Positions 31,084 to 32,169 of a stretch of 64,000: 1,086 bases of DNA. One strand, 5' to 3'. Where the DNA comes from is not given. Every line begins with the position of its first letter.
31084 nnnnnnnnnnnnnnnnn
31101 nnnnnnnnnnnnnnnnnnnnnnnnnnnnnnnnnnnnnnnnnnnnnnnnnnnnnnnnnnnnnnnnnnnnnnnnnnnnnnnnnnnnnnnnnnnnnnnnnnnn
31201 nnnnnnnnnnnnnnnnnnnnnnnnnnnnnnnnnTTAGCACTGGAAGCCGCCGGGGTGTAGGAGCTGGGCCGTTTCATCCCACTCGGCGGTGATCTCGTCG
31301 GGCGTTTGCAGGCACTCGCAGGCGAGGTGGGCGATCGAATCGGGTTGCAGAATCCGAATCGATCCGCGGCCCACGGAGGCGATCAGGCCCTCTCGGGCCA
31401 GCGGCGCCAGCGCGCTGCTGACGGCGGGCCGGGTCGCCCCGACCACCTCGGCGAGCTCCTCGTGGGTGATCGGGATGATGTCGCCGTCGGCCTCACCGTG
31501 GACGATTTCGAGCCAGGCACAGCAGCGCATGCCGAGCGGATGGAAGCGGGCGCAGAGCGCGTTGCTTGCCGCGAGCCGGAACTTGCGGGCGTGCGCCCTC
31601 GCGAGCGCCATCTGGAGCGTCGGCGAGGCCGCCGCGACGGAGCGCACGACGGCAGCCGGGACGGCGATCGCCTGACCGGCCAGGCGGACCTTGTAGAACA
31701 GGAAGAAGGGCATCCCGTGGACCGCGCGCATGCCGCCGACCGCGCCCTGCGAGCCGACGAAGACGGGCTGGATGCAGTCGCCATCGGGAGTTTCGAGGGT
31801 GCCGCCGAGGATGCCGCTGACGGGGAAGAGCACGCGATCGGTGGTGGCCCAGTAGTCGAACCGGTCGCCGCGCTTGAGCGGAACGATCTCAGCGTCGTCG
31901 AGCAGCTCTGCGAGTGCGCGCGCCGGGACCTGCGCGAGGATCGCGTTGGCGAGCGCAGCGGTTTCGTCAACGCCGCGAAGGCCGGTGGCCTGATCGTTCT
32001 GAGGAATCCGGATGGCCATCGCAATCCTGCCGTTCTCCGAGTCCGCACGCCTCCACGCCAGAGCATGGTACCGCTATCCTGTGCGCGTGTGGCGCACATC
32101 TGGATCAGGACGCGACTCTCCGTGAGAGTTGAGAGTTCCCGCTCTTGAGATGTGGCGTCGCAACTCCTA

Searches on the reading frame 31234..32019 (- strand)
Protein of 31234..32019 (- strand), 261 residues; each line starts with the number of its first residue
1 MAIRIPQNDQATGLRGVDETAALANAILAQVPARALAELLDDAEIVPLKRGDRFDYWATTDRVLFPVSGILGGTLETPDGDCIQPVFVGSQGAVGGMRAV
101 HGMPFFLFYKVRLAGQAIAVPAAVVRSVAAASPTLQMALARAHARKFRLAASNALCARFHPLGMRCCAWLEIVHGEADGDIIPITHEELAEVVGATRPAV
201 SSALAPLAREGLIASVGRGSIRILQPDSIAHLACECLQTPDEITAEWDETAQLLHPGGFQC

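Call 64: search_protein_families(library=pfam, proteins=[window:31234-32019:-], max_evalue=0.01)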
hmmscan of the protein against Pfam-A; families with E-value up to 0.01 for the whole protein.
window:31234-32019:- (261 aa): 4 families
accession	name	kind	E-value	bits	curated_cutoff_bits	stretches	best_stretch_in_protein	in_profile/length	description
PF13545.12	HTH_Crp_2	-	3.3e-13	49.8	27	1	165-229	2-67/70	Crp-like helix-turn-helix domain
PF00392.27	GntR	-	0.00097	19.2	27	1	180-223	22-64/64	Bacterial regulatory proteins, gntR family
PF13412.12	HTH_24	-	0.0027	17.7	21.9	1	184-213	18-47/48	Winged helix-turn-helix DNA-binding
PF00325.26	Crp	-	0.0054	16.9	21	0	182-213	1-32/32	Bacterial regulatory proteins, crp family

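Call 82: find_homologous_proteins(query=window:31237-32019:-, max_evalue=1e-60)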
Query window:31237-32019:- (261 aa): 25 proteins with E <= 1e-60 among 5890 candidates.
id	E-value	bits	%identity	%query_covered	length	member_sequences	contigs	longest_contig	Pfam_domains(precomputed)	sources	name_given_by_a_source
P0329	6.0e-152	522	91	100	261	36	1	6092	PF13545.13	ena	-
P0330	1.2e-97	344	65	91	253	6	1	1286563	PF13545.13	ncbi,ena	-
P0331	1.5e-97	344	67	91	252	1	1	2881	PF13545.13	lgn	-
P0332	2.0e-93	331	66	88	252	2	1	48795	PF13545.13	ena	-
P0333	4.5e-88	313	59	89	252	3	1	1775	PF13545.13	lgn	-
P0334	6.2e-88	313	61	86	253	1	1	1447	PF13545.13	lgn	-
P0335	3.5e-87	310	59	86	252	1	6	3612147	PF13545.13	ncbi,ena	-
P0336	2.2e-85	304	58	86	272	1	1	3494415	PF13545.13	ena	-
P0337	5.3e-85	303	58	88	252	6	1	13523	PF13545.13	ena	-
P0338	5.3e-85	303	58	86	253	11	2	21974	PF13545.13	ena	-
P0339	6.6e-85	303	58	86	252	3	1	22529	PF13545.13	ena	-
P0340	1.6e-84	301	57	88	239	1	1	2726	PF13545.13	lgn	-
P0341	1.6e-84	301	56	94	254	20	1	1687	PF13545.13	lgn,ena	-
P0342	2.5e-84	301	59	81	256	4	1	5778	PF13545.13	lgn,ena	-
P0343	4.9e-84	300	54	94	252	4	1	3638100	PF13545.13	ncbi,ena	-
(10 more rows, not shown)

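Call 83: list_cluster_members(proteins=[P0329])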
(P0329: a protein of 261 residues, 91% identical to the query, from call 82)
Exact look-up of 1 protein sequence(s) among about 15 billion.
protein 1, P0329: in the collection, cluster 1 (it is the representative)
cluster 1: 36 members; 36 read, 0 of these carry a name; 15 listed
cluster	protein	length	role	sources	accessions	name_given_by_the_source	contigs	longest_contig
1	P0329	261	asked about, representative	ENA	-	-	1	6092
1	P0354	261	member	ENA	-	-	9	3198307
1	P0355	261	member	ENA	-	-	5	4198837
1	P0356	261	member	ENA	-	-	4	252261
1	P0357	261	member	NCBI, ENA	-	-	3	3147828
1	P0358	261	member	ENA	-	-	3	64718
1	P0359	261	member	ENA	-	-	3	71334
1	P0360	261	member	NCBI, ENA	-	-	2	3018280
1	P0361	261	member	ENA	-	-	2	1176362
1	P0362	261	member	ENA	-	-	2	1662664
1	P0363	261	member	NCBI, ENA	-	-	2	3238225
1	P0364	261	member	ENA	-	-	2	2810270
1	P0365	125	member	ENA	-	-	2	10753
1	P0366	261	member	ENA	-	-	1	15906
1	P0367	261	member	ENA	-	-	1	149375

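Call 84: find_encoding_contigs(protein=P0330, flank=6000, max_places=3)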
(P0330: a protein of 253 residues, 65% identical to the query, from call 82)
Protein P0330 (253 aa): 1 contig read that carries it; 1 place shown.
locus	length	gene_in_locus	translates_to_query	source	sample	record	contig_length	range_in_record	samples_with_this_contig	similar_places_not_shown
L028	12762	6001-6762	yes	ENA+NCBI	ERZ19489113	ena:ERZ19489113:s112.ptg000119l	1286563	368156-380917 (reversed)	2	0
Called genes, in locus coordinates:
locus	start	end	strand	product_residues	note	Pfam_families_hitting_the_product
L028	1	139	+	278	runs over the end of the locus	PF00753:Lactamase_B, PF23023:Anti-Pycsar_Apyc1 (weak)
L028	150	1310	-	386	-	PF02653:BPD_transp_2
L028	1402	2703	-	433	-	PF13458:Peripla_BP_6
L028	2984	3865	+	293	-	PF02653:BPD_transp_2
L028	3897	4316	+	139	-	PF03928:HbpS-like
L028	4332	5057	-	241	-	PF09818:ABC_ATPase (faint), PF13555:AAA_29 (weak), PF00005:ABC_tran, PF13304:AAA_21 (faint)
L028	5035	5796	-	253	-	PF00005:ABC_tran, PF12399:BCA_ABC_TP_C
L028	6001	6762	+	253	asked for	PF13545:HTH_Crp_2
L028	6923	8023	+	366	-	PF01408:GFO_IDH_MocA, PF03447:NAD_binding_3 (weak), PF02894:GFO_IDH_MocA_C, PF22725:GFO_IDH_MocA_C3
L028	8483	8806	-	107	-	-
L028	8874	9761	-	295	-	PF00561:Abhydrolase_1, PF12146:Hydrolase_4, PF12697:Abhydrolase_6, PF08386:Abhydrolase_4 (weak)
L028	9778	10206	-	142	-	PF13577:SnoaL_4, PF14534:DUF4440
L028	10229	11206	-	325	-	PF14870:PSII_BNR (faint), PF02012:BNR (faint), PF15902:Sortilin-Vps10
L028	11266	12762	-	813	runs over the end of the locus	PF02515:CoA_transf_3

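Call 86: find_encoding_contigs(protein=P0354, flank=5000, max_places=8)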
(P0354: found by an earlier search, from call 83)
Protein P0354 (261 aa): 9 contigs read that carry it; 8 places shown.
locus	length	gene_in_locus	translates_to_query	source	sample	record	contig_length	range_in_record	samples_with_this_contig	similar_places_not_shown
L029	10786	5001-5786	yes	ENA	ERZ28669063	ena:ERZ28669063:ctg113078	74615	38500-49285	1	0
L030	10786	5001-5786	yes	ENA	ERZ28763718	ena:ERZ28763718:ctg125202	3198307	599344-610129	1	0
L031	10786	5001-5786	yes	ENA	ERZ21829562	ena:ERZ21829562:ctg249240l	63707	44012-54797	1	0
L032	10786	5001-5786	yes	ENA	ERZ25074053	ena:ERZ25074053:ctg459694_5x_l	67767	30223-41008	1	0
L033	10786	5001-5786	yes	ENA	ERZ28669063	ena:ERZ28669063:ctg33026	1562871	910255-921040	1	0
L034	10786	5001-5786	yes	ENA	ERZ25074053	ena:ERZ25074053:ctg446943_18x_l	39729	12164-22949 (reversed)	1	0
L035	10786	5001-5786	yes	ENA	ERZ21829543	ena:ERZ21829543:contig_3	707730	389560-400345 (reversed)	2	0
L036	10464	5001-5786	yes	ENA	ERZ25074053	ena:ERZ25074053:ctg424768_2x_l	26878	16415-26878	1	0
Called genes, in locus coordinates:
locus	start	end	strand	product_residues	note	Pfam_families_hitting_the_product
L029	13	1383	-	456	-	PF13458:Peripla_BP_6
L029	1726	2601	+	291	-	PF02653:BPD_transp_2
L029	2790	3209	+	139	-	PF03928:HbpS-like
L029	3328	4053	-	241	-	PF13476:AAA_23 (weak), PF13555:AAA_29 (weak), PF00005:ABC_tran, PF13304:AAA_21 (faint)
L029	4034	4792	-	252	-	PF00005:ABC_tran, PF12399:BCA_ABC_TP_C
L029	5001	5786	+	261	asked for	PF13545:HTH_Crp_2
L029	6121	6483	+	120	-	PF05973:Gp49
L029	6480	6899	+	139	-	PF13744:HTH_37, PF01381:HTH_3 (weak), PF13560:HTH_31 (weak)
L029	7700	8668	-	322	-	-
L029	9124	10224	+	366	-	PF01408:GFO_IDH_MocA, PF02894:GFO_IDH_MocA_C, PF22725:GFO_IDH_MocA_C3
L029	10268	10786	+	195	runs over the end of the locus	PF01872:RibD_C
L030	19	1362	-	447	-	PF13458:Peripla_BP_6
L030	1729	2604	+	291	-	PF02653:BPD_transp_2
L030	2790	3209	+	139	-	PF03928:HbpS-like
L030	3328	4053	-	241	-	PF13476:AAA_23 (weak), PF13555:AAA_29 (weak), PF00005:ABC_tran, PF13304:AAA_21 (faint)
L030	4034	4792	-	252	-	PF00005:ABC_tran, PF12399:BCA_ABC_TP_C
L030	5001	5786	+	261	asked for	PF13545:HTH_Crp_2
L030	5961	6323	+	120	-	PF05973:Gp49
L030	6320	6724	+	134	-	PF13744:HTH_37, PF13560:HTH_31 (weak), PF01381:HTH_3 (weak)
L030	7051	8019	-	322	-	-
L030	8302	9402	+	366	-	PF01408:GFO_IDH_MocA, PF02894:GFO_IDH_MocA_C, PF22725:GFO_IDH_MocA_C3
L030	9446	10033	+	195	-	PF01872:RibD_C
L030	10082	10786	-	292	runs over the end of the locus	PF00561:Abhydrolase_1, PF12146:Hydrolase_4 (faint), PF12697:Abhydrolase_6, PF08386:Abhydrolase_4 (faint)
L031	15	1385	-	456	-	PF13458:Peripla_BP_6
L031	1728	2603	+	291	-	PF02653:BPD_transp_2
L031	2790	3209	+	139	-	PF03928:HbpS-like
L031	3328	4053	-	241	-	PF13476:AAA_23 (weak), PF13555:AAA_29 (weak), PF00005:ABC_tran, PF13304:AAA_21 (faint)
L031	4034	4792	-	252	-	PF00005:ABC_tran, PF12399:BCA_ABC_TP_C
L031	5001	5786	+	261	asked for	PF13545:HTH_Crp_2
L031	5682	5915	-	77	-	-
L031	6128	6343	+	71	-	PF05973:Gp49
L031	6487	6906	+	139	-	PF13744:HTH_37, PF01381:HTH_3 (weak), PF13560:HTH_31 (weak)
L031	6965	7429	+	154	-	-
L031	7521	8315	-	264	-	PF18860:AbiJ_NTD3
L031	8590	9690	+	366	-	PF01408:GFO_IDH_MocA, PF02894:GFO_IDH_MocA_C, PF22725:GFO_IDH_MocA_C3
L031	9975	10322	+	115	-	PF01872:RibD_C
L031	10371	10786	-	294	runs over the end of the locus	PF00561:Abhydrolase_1, PF12146:Hydrolase_4, PF12697:Abhydrolase_6, PF03096:Ndr (weak), PF08386:Abhydrolase_4 (weak)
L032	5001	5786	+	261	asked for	PF13545:HTH_Crp_2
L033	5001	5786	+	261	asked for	PF13545:HTH_Crp_2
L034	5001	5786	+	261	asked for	PF13545:HTH_Crp_2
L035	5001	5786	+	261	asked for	PF13545:HTH_Crp_2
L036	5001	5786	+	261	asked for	PF13545:HTH_Crp_2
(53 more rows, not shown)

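Call 98: search_protein_families(library=pfam, proteins=[L029:7703-8668:-, L030:7054-8019:-, L031:6965-7426:+], max_evalue=0.1)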
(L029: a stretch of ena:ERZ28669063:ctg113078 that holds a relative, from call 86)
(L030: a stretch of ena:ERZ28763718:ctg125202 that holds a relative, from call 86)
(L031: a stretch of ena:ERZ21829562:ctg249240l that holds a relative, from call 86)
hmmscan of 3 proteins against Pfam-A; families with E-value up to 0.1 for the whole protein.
L029:7703-8668:- (322 aa): 0 families

L030:7054-8019:- (322 aa): 0 families

L031:6965-7426:+ (154 aa): 0 families
